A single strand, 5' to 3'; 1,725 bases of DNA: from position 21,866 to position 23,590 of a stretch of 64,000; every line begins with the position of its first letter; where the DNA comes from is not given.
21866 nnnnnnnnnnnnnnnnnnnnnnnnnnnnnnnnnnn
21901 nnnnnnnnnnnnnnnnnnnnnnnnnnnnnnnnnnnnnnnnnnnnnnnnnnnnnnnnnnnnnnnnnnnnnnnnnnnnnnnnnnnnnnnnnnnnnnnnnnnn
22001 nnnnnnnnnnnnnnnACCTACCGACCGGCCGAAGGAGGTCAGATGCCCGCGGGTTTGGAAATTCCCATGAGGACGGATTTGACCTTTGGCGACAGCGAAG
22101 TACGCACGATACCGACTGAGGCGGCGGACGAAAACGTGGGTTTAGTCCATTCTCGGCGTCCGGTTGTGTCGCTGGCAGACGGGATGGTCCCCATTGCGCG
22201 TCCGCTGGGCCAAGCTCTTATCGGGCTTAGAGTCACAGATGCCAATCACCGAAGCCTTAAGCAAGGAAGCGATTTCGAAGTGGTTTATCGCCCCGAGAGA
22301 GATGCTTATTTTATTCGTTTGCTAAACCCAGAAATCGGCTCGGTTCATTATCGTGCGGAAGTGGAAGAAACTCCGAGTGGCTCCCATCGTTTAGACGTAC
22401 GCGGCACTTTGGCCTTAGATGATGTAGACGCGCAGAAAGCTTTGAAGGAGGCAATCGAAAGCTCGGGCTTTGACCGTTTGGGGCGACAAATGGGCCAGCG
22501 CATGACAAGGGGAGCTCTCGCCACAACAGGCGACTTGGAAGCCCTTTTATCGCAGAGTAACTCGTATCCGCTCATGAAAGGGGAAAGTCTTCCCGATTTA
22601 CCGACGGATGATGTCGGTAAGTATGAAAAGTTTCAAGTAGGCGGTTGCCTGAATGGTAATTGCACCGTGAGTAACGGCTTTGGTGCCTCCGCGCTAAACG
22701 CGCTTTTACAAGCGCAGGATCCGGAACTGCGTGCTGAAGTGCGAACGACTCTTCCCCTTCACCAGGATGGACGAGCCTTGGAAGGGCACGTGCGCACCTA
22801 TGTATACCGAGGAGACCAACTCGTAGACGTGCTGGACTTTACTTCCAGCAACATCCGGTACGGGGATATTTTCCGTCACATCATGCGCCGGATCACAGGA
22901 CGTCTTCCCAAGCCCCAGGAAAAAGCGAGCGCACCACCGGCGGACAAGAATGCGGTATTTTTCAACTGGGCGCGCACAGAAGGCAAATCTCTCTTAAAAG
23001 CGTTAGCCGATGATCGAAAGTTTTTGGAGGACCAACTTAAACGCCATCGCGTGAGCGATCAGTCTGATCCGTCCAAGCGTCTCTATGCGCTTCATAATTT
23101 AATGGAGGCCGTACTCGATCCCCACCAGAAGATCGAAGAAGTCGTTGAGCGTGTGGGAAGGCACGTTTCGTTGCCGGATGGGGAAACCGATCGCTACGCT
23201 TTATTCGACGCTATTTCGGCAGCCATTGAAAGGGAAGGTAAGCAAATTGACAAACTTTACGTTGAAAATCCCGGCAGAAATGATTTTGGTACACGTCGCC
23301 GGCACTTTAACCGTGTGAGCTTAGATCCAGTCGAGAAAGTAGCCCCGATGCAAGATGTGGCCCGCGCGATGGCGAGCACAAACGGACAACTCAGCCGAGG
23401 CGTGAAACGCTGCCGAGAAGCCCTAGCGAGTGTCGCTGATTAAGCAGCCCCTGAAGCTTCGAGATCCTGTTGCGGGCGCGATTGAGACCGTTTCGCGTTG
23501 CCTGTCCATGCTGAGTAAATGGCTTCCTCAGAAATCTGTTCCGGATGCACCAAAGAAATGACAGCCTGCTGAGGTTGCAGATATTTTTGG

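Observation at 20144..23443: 1099-aa secreted protein of unknown function with a possible transglutaminase-like cysteine-peptidase core near the C-terminus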

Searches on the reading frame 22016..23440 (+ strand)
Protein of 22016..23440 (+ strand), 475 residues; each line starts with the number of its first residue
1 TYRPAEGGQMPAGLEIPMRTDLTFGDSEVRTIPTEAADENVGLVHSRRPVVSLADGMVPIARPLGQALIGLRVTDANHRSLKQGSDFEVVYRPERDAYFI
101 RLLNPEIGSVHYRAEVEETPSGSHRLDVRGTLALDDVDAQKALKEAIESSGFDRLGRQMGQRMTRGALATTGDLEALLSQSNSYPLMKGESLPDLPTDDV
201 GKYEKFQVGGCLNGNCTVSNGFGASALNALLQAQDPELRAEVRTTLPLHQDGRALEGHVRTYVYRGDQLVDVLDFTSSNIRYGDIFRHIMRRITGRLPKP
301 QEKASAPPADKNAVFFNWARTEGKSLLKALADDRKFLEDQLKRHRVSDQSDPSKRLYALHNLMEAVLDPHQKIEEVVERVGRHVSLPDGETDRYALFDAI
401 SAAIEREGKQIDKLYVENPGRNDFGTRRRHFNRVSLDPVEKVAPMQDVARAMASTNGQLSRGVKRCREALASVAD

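Call 36: search_solved_structures(query=A2, max_evalue=10, show_alignments=3)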
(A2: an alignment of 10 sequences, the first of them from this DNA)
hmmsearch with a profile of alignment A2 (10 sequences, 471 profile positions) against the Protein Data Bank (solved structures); distinct sequences matched with E-value up to 10: 12.
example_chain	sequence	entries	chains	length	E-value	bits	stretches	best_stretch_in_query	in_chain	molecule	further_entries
2fzf_A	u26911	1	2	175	0.13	14.4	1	318-400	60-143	hypothetical protein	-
7ye1_E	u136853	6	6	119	0.31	13.2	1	347-421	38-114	DNA-directed RNA polymerase subunit omega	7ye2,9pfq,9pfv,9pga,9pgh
8xi2_K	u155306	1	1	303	0.32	13.2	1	309-404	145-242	Pre-mRNA-splicing factor SPF27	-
2l82_A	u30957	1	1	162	0.33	13.1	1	394-453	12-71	DESIGNED PROTEIN OR32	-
5j10_A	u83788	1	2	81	0.36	13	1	311-372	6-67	peptide design 2L4HC2_24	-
8a3k_UNK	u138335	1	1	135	0.37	13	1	371-460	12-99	sc-apCC-4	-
6dmp_B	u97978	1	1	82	0.5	12.5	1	347-409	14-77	Designed orthogonal protein DHD13_XAAA_B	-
6nz1_A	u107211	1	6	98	0.61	12.2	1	378-452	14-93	Design construct XXA_GVDQ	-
5j2l_B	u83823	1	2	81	0.71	12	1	360-416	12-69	protein design 2L4HC2_11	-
5fzr_A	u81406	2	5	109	0.85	11.8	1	358-421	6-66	DESIGNED TPR PROTEIN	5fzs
6y07_A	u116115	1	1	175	1.2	11.2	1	314-459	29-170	sohair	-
3h3p_S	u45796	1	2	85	3.4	9.8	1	307-386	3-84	4E10_S0_1TJLC_004_N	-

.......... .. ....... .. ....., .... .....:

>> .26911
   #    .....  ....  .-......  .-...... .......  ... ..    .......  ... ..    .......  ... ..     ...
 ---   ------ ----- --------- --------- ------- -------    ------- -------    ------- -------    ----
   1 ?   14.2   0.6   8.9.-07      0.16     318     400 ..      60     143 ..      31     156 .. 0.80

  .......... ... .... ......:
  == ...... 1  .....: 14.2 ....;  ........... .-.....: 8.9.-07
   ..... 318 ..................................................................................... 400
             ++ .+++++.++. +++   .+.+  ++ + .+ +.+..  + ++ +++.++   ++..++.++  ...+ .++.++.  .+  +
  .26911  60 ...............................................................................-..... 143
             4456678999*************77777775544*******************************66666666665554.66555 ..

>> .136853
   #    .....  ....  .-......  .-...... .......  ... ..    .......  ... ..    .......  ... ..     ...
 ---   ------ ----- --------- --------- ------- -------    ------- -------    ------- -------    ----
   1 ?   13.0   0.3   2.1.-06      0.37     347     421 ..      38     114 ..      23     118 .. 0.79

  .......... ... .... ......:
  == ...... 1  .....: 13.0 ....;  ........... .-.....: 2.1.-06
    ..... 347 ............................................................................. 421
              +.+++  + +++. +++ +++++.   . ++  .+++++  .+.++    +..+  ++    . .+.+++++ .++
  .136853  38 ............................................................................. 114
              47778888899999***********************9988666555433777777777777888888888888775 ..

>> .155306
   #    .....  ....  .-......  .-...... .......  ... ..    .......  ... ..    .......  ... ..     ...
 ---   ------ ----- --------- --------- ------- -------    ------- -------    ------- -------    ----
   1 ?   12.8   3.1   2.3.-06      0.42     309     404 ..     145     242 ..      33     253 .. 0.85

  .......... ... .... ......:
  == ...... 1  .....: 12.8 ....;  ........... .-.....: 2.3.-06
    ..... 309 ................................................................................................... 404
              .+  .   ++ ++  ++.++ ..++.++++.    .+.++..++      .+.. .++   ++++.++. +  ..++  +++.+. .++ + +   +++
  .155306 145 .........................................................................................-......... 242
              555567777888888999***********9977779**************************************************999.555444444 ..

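Call 46: predict_structure(alignment_id=A2)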
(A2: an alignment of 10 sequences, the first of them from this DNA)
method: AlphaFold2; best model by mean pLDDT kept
length: 475 residues; sequences in the alignment: 10
mean_pLDDT: 81.0   pTM: 0.55
mean pLDDT of the five models: 81.0, 76.6, 74.1, 73.8, 69.4
residues with pLDDT >= 90: 108; 70-90: 300; 50-70: 33; < 50: 34
segments of 3 or more residues with pLDDT < 50: 185-188, 280-308
pLDDT, mean of each block of 10 residues (from residue 1): 88 85 82 89 91 86 92 94 96 89 91 92 75 89 91 88 82 88 51 75 78 77 91 87 87 83 88 78 43 39 45 81 80 84 75 88 88 87 81 88 89 79 76 69 81 84 78 59
secondary structure, 60 per line:
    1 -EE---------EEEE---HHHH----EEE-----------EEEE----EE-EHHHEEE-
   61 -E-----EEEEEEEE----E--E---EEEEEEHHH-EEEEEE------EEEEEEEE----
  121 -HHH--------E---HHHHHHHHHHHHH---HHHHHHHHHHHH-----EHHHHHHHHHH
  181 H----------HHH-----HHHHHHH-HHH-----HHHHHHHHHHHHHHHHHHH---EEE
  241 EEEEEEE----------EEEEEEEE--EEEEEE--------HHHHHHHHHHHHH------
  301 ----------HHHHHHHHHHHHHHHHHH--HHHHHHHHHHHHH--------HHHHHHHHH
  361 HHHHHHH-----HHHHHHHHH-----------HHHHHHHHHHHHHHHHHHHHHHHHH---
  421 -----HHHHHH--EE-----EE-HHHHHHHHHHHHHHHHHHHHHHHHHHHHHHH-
elements in order: E13-16 H20-23 E28-30 E42-45 E57-59 E68-75 E87-92 E97-102 E109-116 H137-149 H153-164 H171-181 H200-206 H216-234 E238-247 E258-265 E268-273 H282-294 H311-328 H331-343 H352-367 H373-381 H393-417 H426-431 H444-474
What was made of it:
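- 22052..22363 (+): Beta-sandwich-like domain (residues 637-740) upstream of the catalytic core. AF2 model strands E13-16 to E109-116 of the 475-residue segment, with pLDDT 82-96 (call 46).
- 22424..22849 (+): Transglutaminase-like (papain-fold) catalytic domain, residues 761-902. It has four helices, then the catalytic helix 840-858, then strands 862-871, 882-889 and 892-897. AF2 pLDDT is about 75-91 here (call 46).
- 22661..22663 (+): Cys840, proposed nucleophile, first residue of the catalytic helix. The helix begins at model residue 216, which is C840 (call 46).
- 22787..22789 (+): His882, proposed general base, first residue of strand 882-889. Strand E258-265 of the model (call 46).
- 22835..22837 (+): Asp898 (D-F/V-T/S-P motif), proposed third triad residue, immediately after strand 892-897. 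Model position from call 46.
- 22853..22939 (+): Low-confidence, poorly conserved linker of variable length (residues 904-932). pLDDT 39-45 (call 46).
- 22946..23437 (+): C-terminal helical bundle (residues 935-1098). It holds W942, the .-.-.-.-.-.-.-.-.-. motif and Cys1090. AF2 helices H311-474, pLDDT 69-89 (call 46).
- On Papain-like / transglutaminase-like thiol-enzyme superfamily (SCOP d.3.1; Pfam clan Peptidase_CA CL0125): Strands 238-247, 258-265 and 268-273 follow (call 46).
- They fall exactly on the canonical secondary-structure elements in a model of pLDDT about 80-90 (call 46).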

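Call 52: fold_search(model_id=the predicted structure, library=pdb)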
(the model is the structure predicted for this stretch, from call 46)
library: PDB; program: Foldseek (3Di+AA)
matches with E <= 10: 704; with E <= 0.001: 0
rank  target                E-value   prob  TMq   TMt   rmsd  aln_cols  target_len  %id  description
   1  8tme_C                3.5e-03  0.92  0.13  0.17  24.5       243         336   15  Cryo-EM structure of CorA in complex with conformation-specific synthetic antibody C18 and 100 uM MgCl2, State MG0.1-1 (released 2025-02-12)
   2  8tmd_B                4.6e-03  0.84  0.13  0.17  24.3       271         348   15  Cryo-EM structure of CorA in complex with conformation-specific synthetic antibody C18 and 100 uM MgCl2, State MG0.1-1 (released 2025-02-12)
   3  8tmn_C                8.2e-03  0.84  0.13  0.17  24.9       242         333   16  Cryo-EM structure of magnesium depleted CorA in complex with conformation-specific synthetic antibody C18, State MGD-1 (released 2025-02-12)
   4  8tmi_E                9.6e-03  0.84  0.13  0.17  25.4       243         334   15  Cryo-EM structure of CorA in complex with conformation-specific synthetic antibody C18 and 100 uM MgCl2, State MG0.1-2 (released 2025-02-12)
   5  8tmj_D                9.6e-03  0.77  0.13  0.16  24.4       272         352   14  Cryo-EM structure of CorA in complex with conformation-specific synthetic antibody C18 and 100 uM MgCl2, State MG0.1-2 (released 2025-02-12)
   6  4eeb_A                1.3e-02  0.84  0.13  0.19  25.6       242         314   15  CorA coiled-coil mutant under Mg2+ absence (released 2012-11-14)
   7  8tmc_D                1.6e-02  0.80  0.13  0.17  25.2       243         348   14  Cryo-EM structure of CorA in complex with conformation-specific synthetic antibody C12 and 20 mM MgCl2, State MG20-2 (released 2025-02-12)
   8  3jcf_A                1.7e-02  0.75  0.13  0.18  24.7       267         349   14  Cryo-EM structure of the magnesium channel CorA in the closed symmetric magnesium-bound state (released 2016-02-17)
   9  3jch_C                1.8e-02  0.60  0.13  0.18  24.6       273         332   15  Cryo-EM structure of the magnesium channel CorA in the magnesium-free, asymmetric open state II (released 2016-02-17)
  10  8tme_A                2.0e-02  0.80  0.13  0.18  24.9       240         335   14  Cryo-EM structure of CorA in complex with conformation-specific synthetic antibody C18 and 100 uM MgCl2, State MG0.1-1 (released 2025-02-12)
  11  2iub_F                2.2e-02  0.80  0.13  0.18  25.2       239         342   14  Crystal structure of a divalent metal ion transporter CorA at 2.9 A resolution. (released 2006-08-03)
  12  8tme_E                2.2e-02  0.72  0.13  0.17  25.3       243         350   14  Cryo-EM structure of CorA in complex with conformation-specific synthetic antibody C18 and 100 uM MgCl2, State MG0.1-1 (released 2025-02-12)
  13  8tmb_A                2.2e-02  0.57  0.13  0.17  23.3       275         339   14  Cryo-EM structure of CorA in complex with conformation-specific synthetic antibody C12 and 20 mM MgCl2, State MG20-1 (released 2025-02-12)
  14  2iub_A                2.5e-02  0.80  0.13  0.18  25.2       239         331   14  Crystal structure of a divalent metal ion transporter CorA at 2.9 A resolution. (released 2006-08-03)
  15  8tmc_B                2.6e-02  0.57  0.12  0.15  24.7       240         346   14  Cryo-EM structure of CorA in complex with conformation-specific synthetic antibody C12 and 20 mM MgCl2, State MG20-2 (released 2025-02-12)
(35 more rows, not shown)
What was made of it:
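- Foldseek was negative (call 52).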

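Call 78: fold_search(model_id=the predicted structure, library=viral)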
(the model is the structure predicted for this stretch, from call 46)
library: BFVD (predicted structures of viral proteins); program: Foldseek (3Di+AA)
matches with E <= 10: 740; with E <= 0.001: 0
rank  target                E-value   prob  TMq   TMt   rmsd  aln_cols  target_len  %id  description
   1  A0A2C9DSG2            1.5e-02  0.85  0.18  0.21  20.2       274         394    6  Uncharacterized protein [Western grey kangaroopox virus]
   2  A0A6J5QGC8            2.4e-02  0.14  0.09  0.05  28.6       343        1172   10  SGNH_hydrolase domain containing protein [uncultured Caudovirales phage]
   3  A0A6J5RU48            3.9e-02  0.82  0.19  0.19  11.1       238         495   12  Uncharacterized protein [uncultured Caudovirales phage]
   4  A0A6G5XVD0            4.6e-02  0.25  0.14  0.15  25.1       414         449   12  (no name in the UniProt tables at hand)
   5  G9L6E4                5.4e-02  0.87  0.12  0.09   6.4        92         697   15  (no name in the UniProt tables at hand)
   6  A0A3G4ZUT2            5.4e-02  0.66  0.11  0.28  16.5       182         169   13  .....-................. (Fragment) [Barrevirus sp.]
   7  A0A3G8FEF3            5.7e-02  0.47  0.09  0.05  12.7       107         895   15  (no name in the UniProt tables at hand)
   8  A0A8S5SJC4            6.0e-02  0.82  0.14  0.42  13.0       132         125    9  Uncharacterized protein [Siphoviridae sp. ctFIm6]
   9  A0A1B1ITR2            6.3e-02  0.44  0.09  0.09  12.6       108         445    5  (no name in the UniProt tables at hand)
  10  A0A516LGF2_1          6.6e-02  0.06  0.08  0.04  29.3       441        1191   11  (no name in the UniProt tables at hand)
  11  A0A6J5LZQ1            7.0e-02  0.14  0.13  0.08  51.6       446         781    8  Uncharacterized protein (Fragment) [uncultured Caudovirales phage]
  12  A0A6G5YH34            9.1e-02  0.18  0.09  0.05  18.1       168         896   14  (no name in the UniProt tables at hand)
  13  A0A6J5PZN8            9.1e-02  0.15  0.13  0.13  28.1       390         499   12  Uncharacterized protein [uncultured Caudovirales phage]
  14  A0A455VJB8            1.0e-01  0.75  0.13  0.14  10.9       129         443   16  Structural protein [Lactococcus phage phiQ1]
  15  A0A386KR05            1.1e-01  0.54  0.11  0.19   6.6        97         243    7  Head-tail connector [Caulobacter phage Kronos]
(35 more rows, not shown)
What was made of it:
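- Tried and rejected: Foldseek against PDB and against BFVD gave noise (calls 52, 78).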

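Call 92: search_dna_similar(query=window:22016-23440:+, collection=plasmids, mode=protein, max_evalue=0.001, max_rows=10)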
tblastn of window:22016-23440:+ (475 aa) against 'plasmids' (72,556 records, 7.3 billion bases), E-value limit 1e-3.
No match.
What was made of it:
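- Tried and rejected: A plasmid tblastn found no match (call 92).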

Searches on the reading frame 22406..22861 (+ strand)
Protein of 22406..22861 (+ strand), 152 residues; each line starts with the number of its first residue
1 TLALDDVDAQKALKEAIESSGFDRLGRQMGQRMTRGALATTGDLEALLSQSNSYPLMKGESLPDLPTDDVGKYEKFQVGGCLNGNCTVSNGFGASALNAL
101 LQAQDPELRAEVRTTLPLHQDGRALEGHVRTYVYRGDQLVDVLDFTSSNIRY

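Call 43: search_protein_families(library=pfam, proteins=[window:22406-22861:+], max_evalue=10)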
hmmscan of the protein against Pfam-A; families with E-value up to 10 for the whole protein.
seq(152 aa): 0 families

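Call 67: find_related_loci(query=A4, collection=metagenome_contigs, flank=6000)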
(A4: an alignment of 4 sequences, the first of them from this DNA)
Query A4 (152 aa) in metagenome_contigs; peptide patterns used: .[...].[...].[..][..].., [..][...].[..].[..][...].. (x = any residue, [..] = any of these).
600 stretches matched a pattern, but none encodes a relative of the query by tblastn (E <= 1e-3).

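Call 84: search_solved_structures(query=A4, max_evalue=10, show_alignments=2)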
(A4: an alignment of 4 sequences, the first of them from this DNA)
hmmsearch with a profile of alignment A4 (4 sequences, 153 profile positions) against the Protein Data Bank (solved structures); distinct sequences matched with E-value up to 10: 1.
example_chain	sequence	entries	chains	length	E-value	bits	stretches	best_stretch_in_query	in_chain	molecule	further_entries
9e2g_2B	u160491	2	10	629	0.15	15.3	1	69-115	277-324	Cilia- and flagella-associated protein 52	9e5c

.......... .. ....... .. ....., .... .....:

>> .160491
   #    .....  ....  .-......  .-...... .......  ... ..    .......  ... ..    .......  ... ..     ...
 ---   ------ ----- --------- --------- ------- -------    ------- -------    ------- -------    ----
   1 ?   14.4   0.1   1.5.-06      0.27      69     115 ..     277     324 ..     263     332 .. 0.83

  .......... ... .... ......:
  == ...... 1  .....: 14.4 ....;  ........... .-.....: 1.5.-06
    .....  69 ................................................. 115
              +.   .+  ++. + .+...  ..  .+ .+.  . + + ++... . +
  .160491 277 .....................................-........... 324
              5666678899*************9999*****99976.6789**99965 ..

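Call 90: find_related_loci(query=A4, collection=viral_contigs, flank=5000)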
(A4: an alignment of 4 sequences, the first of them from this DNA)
Query A4 (152 aa) in viral_contigs; peptide patterns used: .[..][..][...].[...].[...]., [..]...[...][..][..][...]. (x = any residue, [..] = any of these).
119 stretches matched a pattern, but none encodes a relative of the query by tblastn (E <= 1e-3).
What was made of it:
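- The gene is not in viral or plasmid collections (calls 90, 92).
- Tried and rejected: A metagenome_contigs scan and a viral_contigs scan with the catalytic-domain alignment (A4) found nothing (calls 67, 90).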
